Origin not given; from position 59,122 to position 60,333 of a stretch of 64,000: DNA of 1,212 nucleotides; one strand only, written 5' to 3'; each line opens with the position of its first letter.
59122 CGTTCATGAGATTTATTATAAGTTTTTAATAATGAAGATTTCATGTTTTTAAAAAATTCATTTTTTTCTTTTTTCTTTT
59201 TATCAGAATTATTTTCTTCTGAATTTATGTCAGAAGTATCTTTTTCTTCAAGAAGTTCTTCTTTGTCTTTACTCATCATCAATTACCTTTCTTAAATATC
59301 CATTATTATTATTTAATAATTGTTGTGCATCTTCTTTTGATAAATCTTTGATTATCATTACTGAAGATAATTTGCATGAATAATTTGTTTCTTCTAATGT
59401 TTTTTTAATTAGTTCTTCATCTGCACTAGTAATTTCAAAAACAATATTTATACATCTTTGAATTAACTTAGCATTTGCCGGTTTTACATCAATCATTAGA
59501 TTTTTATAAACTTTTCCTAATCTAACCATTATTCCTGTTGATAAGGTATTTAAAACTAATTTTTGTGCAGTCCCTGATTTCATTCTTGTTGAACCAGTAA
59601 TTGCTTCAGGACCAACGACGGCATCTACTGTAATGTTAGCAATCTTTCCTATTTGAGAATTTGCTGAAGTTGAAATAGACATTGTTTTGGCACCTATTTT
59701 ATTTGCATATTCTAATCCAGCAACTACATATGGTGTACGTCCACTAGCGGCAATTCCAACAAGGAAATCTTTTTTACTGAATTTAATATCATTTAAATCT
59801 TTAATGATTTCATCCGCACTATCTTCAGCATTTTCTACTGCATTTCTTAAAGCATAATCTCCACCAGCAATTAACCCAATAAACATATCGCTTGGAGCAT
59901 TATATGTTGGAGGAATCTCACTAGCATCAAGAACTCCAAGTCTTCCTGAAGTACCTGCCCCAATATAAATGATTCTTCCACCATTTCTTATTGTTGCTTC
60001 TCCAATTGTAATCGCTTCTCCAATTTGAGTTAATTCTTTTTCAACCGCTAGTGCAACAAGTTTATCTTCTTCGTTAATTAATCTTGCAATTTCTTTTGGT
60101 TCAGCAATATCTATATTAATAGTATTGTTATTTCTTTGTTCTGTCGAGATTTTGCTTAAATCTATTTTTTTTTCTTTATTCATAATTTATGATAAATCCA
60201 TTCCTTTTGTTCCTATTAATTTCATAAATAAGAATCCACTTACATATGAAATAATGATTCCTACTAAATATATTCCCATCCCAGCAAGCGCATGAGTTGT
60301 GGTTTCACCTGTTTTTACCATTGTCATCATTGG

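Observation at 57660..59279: The NagA-like ORF is fused in frame to a 2-TM N-terminal module, and its deacetylase active site looks degenerate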

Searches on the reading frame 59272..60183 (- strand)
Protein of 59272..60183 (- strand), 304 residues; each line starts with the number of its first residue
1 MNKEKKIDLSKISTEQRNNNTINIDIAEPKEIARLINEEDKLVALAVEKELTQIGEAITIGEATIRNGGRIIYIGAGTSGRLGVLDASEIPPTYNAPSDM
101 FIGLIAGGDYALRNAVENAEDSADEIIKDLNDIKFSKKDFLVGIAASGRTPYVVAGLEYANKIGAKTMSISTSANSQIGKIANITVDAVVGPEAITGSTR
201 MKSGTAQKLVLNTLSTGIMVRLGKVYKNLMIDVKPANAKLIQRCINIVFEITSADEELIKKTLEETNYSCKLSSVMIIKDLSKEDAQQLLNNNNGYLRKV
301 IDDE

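Call 5: search_protein_families(library=pfam, max_evalue=1, proteins=[window:59272-60183:-])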
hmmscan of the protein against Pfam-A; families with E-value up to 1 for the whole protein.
seq(304 aa): 5 families
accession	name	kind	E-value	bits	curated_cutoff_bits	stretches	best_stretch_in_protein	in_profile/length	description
PF22645.1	GKRP_SIS_N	-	1e-19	70.8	27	1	65-160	13-112/113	Glucokinase regulatory protein N-terminal SIS domain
PF13580.11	SIS_2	-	7.9e-08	32.9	27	1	43-170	10-136/138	SIS domain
PF01380.27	SIS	-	9.2e-07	29.2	25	1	136-214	52-128/131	SIS domain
PF20741.3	GKRP-like_C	-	5.7e-05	24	27.7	1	227-270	1-44/100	C-terminal lid domain of glucokinase regulatory protein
PF22198.1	GKRP_SIS_2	-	0.00042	20.6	27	1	63-144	16-90/191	Glucokinase regulatory protein, second SIS domain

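Call 6: search_protein_families(library=ncbifam, max_evalue=1, proteins=[window:59272-60183:-])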
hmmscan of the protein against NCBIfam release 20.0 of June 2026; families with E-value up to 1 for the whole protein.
seq(304 aa): 17 families
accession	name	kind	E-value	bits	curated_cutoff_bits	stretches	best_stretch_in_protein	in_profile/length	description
NF009222.0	PRK12570.1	subfamily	5.3e-117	390.1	255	1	2-303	3-304/307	N-acetylmuramic acid 6-phosphate etherase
NF003915.0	PRK05441.1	subfamily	8.4e-117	389.4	168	1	9-303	3-297/300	N-acetylmuramic acid 6-phosphate etherase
TIGR00274.1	TIGR00274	equivalog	8.6e-113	376.2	302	1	13-302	2-291/291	N-acetylmuramic acid 6-phosphate etherase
TIGR03127.2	RuMP_HxlB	equivalog_domain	9.6e-08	32.1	160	1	135-187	70-122/178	6-phospho-3-hexuloisomerase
NF001484.0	PRK00331.1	subfamily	1.3e-06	27.2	381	1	132-242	328-436/601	isomerizing glutamine--fructose-6-phosphate transaminase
NF012026.0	PRK15482.1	equivalog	1.7e-06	27.7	408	1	136-232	181-275/285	HTH-type transcriptional regulator MurR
TIGR01135.1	glmS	equivalog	3.4e-06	25.8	418.05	1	134-239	335-438/607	glutamine--fructose-6-phosphate transaminase (isomerizing)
NF041755.1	RuMP_HxlAB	equivalog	3.7e-06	26.1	500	1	135-211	286-361/391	bifunctional 3-hexulose-6-phosphate synthase/6-phospho-3-hexuloisomerase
NF008451.0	PRK11302.1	subfamily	2.1e-05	24.1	296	1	123-235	161-271/286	transcriptional regulator HexR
NF010701.0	PRK14101.1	equivalog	3.7e-05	22.1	920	1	135-229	513-605/638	bifunctional transcriptional regulator/glucokinase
NF008458.0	PRK11337.1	equivalog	4.1e-05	22.7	378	1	137-188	188-239/293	MurR/RpiR family transcriptional regulator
NF002805.0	PRK02947.1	subfamily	4.2e-05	22.8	135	1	35-176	7-146/247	sugar isomerase domain-containing protein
NF001628.0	PRK00414.1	equivalog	0.00013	21.7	265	1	45-186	21-160/192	D-sedoheptulose 7-phosphate isomerase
NF040776.2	AlsR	equivalog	0.00082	18.4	400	1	136-187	175-226/279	transcriptional repressor AlsR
TIGR00441.1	gmhA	equivalog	0.003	17.6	209.45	1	64-186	7-128/154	D-sedoheptulose 7-phosphate isomerase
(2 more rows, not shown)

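Call 63: find_homologous_proteins(query=window:59272-60183:-, max_evalue=1e-60)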
Query seq(304 aa) (304 aa): 6527 proteins with E <= 1e-60 among 8000 candidates; the best 120 are listed.
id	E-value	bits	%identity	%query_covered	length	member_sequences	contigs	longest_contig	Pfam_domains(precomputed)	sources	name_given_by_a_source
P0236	3.0e-184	629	99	100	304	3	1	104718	PF01380.28,PF13580.12,PF22645.2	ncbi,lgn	-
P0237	1.4e-105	371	-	-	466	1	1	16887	PF01380.28,PF13580.12,PF03861.20,PF19026.8,PF20741.4,PF22645.2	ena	-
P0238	5.0e-103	363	59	97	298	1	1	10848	PF01380.28,PF13580.12,PF20741.4,PF22645.2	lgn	-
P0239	8.7e-103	362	59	98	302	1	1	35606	PF01380.28,PF13580.12,PF20741.4,PF22645.2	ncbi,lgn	-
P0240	1.5e-102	361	59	98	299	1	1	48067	PF01380.28,PF13580.12,PF20741.4,PF22645.2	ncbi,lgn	-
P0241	8.7e-101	355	60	97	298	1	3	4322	PF01380.28,PF13580.12,PF20741.4,PF22645.2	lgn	-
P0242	1.3e-99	351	59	98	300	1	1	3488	PF13580.12,PF22645.2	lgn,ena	-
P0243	7.0e-99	349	56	98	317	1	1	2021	PF01380.28,PF13580.12,PF20741.4,PF22645.2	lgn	-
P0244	1.0e-98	348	57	96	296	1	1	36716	PF01380.28,PF13580.12,PF22198.2,PF20741.4,PF22645.2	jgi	-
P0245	1.6e-98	348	59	99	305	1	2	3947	PF01380.28,PF13580.12,PF22198.2,PF20741.4,PF22645.2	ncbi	-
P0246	1.6e-98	348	59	94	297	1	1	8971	PF01380.28,PF13580.12,PF20741.4,PF22645.2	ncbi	-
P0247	2.0e-98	347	58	98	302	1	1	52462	PF01380.28,PF13580.12,PF20741.4,PF22645.2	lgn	-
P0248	2.3e-98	347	59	97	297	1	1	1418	PF01380.28,PF13580.12,PF20741.4,PF22645.2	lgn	-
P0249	2.3e-98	347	59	97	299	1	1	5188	PF01380.28,PF13580.12,PF22198.2,PF20741.4,PF22645.2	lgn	-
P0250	2.4e-98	347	58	97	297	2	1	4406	PF01380.28,PF13580.12,PF20741.4,PF22645.2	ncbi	-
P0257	2.2e-97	344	65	85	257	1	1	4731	PF01380.28,PF13580.12,PF20741.4,PF22645.2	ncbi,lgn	-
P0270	1.9e-95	338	62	90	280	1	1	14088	PF01380.28,PF13580.12,PF20741.4,PF22645.2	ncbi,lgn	-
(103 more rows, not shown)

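Call 64: find_encoding_contigs(protein=P0240, flank=8000, max_places=2)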
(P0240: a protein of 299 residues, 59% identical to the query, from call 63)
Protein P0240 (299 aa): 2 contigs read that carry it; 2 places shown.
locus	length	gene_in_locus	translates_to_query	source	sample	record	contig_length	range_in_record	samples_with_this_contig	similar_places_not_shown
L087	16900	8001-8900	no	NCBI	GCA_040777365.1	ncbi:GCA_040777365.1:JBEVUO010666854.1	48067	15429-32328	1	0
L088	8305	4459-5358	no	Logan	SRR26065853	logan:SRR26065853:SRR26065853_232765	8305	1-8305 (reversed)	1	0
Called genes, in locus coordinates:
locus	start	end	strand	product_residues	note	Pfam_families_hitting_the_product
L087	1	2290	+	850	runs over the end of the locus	PF01074:Glyco_hydro_38N, PF09261:Alpha-mann_mid (weak)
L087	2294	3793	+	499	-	PF13552:DUF4127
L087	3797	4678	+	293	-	PF00480:ROK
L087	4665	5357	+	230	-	PF04131:NanE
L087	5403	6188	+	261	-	PF00561:Abhydrolase_1, PF02129:Peptidase_S15 (weak), PF12146:Hydrolase_4, PF20408:Abhydrolase_11 (faint), PF20434:BD-FAE (weak), PF12697:Abhydrolase_6 (weak), PF05728:UPF0227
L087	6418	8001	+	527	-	PF00367:PTS_EIIB, PF02378:PTS_EIIC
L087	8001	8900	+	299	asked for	PF13580:SIS_2 (weak), PF22645:GKRP_SIS_N, PF01380:SIS (weak), PF20741:GKRP-like_C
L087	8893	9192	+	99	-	-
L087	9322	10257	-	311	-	PF20511:PMI_typeI_cat, PF21621:MPI_cupin_dom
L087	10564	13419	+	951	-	PF00359:PTS_EIIA_2, PF02302:PTS_IIB, PF02378:PTS_EIIC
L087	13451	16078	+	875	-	PF01074:Glyco_hydro_38N, PF07748:Glyco_hydro_38C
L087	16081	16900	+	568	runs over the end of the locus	PF00128:Alpha-amylase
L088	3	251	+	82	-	?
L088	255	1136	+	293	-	PF00480:ROK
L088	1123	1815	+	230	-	PF04131:NanE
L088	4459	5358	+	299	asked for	PF13580:SIS_2 (weak), PF22645:GKRP_SIS_N, PF01380:SIS (weak), PF20741:GKRP-like_C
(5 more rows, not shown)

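Call 65: find_encoding_contigs(protein=P0239, flank=8000, max_places=2)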
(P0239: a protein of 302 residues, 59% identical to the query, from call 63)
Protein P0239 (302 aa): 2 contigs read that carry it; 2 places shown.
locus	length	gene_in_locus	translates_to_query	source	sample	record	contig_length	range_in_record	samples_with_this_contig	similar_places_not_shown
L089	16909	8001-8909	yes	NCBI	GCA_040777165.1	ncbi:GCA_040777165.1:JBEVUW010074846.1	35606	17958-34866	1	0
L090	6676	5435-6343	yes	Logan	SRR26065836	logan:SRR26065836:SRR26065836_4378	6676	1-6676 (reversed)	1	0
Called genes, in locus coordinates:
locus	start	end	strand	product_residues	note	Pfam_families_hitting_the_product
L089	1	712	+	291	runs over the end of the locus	PF12762:DDE_Tnp_IS1595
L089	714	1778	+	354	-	PF08241:Methyltransf_11 (faint), PF01555:N6_N4_Mtase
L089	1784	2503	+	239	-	-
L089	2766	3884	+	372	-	PF01979:Amidohydro_1, PF07969:Amidohydro_3 (faint)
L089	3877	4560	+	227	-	PF03932:CutC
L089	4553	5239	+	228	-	PF01182:Glucosamine_iso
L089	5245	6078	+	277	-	-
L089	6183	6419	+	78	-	-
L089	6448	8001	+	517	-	PF00367:PTS_EIIB, PF02378:PTS_EIIC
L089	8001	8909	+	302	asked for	PF13580:SIS_2, PF22645:GKRP_SIS_N, PF01380:SIS, PF20741:GKRP-like_C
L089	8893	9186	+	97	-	-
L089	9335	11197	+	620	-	PF02378:PTS_EIIC, PF00367:PTS_EIIB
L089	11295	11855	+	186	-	PF00081:Sod_Fe_N, PF02777:Sod_Fe_C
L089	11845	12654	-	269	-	PF00561:Abhydrolase_1, PF12146:Hydrolase_4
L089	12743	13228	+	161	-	PF13577:SnoaL_4 (weak)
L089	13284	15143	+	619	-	PF03235:GmrSD_N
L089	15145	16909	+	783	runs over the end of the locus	PF03235:GmrSD_N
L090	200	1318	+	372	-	PF01979:Amidohydro_1, PF07969:Amidohydro_3 (faint)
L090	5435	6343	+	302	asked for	PF13580:SIS_2, PF22645:GKRP_SIS_N, PF01380:SIS, PF20741:GKRP-like_C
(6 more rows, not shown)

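Call 68: find_related_loci(query=window:59272-60183:-, collection=metagenome_contigs, flank=4000)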
Query seq(304 aa) (304 aa) in metagenome_contigs; peptide patterns used: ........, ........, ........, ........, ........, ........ (x = any residue, [..] = any of these).
237 stretches matched a pattern; 23 encode a relative of the query (tblastn E <= 1e-3); 23 distinct loci.
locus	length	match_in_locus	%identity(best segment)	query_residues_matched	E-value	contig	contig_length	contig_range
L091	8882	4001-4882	49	9-302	2e-90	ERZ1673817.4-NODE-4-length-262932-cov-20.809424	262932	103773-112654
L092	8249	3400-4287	48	9-304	1e-89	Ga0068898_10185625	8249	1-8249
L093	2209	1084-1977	50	4-301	2e-92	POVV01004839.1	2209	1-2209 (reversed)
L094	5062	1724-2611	47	9-304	7e-86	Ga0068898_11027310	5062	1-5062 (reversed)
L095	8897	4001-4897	45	3-302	2e-82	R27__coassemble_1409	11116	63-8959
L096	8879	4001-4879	48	9-301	2e-81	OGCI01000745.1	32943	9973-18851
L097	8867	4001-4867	48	13-301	3e-81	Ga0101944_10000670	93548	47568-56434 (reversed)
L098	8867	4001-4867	47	14-303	2e-81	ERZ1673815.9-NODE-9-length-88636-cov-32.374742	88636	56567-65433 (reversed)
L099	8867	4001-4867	47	13-301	5e-80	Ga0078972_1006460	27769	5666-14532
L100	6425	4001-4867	47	13-301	1e-79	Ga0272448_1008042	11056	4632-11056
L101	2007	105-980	46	12-303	1e-80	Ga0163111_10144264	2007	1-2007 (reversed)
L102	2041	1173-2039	45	12-300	8e-78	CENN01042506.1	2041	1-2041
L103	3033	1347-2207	45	2-288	2e-74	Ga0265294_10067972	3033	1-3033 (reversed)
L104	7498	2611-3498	44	7-302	6e-71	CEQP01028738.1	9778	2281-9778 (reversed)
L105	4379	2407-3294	44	7-302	4e-71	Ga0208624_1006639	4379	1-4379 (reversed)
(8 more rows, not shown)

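Call 70: find_encoding_contigs(protein=P0257, flank=5000, max_places=2)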
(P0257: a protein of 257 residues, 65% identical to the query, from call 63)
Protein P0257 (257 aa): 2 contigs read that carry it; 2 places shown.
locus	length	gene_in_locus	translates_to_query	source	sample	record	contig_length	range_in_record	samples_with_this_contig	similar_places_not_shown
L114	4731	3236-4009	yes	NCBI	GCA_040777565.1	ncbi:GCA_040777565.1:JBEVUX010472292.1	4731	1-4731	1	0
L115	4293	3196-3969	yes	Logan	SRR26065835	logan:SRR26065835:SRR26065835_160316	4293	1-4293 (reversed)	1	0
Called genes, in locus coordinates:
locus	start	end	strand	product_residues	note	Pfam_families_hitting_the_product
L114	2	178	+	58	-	?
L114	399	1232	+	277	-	PF01380:SIS (faint)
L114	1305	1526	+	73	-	-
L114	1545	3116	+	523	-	PF00367:PTS_EIIB, PF02378:PTS_EIIC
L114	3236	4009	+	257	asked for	PF13580:SIS_2, PF22645:GKRP_SIS_N, PF01380:SIS, PF20741:GKRP-like_C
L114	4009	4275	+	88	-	-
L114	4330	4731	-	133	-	?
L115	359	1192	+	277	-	PF01380:SIS (faint)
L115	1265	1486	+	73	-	-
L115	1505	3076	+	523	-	PF00367:PTS_EIIB, PF02378:PTS_EIIC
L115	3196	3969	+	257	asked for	PF13580:SIS_2, PF22645:GKRP_SIS_N, PF01380:SIS, PF20741:GKRP-like_C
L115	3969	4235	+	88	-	-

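Call 71: find_encoding_contigs(protein=P0270, flank=6000, max_places=2)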
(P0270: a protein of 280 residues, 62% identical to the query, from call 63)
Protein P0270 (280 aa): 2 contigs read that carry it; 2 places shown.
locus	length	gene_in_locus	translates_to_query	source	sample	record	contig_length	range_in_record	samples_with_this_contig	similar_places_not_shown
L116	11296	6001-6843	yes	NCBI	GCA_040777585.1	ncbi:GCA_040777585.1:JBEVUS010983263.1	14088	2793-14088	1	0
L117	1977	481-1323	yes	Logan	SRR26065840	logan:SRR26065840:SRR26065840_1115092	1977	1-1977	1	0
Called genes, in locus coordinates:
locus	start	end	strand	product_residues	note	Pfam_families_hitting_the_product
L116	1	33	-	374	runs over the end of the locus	PF00318:Ribosomal_S2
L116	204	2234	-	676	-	PF01751:Toprim, PF01131:Topoisom_bac, PF01396:Zn_ribbon_Top1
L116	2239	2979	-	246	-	PF02481:DNA_processg_A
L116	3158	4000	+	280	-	-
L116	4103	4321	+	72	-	-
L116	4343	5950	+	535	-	PF00367:PTS_EIIB, PF02378:PTS_EIIC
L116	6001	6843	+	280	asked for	PF13580:SIS_2, PF22645:GKRP_SIS_N, PF01380:SIS (weak), PF20741:GKRP-like_C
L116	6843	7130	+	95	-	-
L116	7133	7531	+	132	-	-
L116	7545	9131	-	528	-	PF00587:tRNA-synt_2b, PF03129:HGTP_anticodon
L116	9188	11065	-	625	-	PF03606:DcuC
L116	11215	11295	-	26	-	?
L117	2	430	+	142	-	?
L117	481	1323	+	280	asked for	PF13580:SIS_2, PF22645:GKRP_SIS_N, PF01380:SIS (weak), PF20741:GKRP-like_C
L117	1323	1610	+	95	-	-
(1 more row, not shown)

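Call 72: find_encoding_contigs(protein=P0238, flank=6000, max_places=2)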
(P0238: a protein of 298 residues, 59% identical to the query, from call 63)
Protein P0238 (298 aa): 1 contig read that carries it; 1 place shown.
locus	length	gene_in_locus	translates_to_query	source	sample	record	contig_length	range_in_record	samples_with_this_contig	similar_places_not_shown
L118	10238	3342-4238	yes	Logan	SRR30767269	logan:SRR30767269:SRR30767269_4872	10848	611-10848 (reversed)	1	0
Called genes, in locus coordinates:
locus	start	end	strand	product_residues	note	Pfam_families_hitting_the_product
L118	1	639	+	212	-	?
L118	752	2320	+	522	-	PF00367:PTS_EIIB, PF02378:PTS_EIIC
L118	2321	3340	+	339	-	PF19200:MupG_N, PF05913:MupG_C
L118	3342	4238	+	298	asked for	PF13580:SIS_2, PF22645:GKRP_SIS_N, PF01380:SIS, PF20741:GKRP-like_C (weak)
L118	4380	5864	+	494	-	PF02463:SMC_N (faint), PF00005:ABC_tran, PF00006:ATP-synt_ab (faint), PF13175:AAA_15 (faint), PF13401:AAA_22 (faint), PF13555:AAA_29 (faint), PF13304:AAA_21 (faint), PF00005:ABC_tran, +1 more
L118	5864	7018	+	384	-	PF12698:ABC2_membrane_3 (weak)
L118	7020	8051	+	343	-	-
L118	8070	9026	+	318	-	-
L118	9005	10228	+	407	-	-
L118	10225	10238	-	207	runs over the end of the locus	?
